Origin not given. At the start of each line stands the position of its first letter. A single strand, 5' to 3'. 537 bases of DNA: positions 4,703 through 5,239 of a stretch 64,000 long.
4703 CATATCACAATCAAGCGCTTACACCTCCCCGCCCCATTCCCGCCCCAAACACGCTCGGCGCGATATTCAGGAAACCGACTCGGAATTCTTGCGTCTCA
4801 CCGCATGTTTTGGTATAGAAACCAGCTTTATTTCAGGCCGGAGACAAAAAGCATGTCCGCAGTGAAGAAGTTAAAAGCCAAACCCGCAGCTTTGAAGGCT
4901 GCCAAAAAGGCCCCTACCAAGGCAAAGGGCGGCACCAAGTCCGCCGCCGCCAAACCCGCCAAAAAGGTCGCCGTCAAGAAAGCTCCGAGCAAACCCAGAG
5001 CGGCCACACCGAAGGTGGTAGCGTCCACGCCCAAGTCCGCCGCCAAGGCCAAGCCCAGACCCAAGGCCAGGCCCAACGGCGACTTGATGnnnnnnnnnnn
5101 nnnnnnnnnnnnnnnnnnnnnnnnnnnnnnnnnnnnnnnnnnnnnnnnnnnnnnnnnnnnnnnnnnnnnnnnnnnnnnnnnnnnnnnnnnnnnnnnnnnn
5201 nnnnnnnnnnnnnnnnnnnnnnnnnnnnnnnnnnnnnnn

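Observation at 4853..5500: DksA fused to a histone H1/AlgP-like lysine-alanine-proline-rich N-terminal tail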

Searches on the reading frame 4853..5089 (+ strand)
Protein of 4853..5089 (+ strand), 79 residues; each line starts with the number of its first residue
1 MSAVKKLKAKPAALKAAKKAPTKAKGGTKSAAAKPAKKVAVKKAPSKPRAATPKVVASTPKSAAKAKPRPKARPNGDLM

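Call 35: search_protein_families(library=pfam, proteins=[window:4853-5089:+], max_evalue=1)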
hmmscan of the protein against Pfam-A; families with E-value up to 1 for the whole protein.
window:4853-5089:+ (79 aa): 0 families
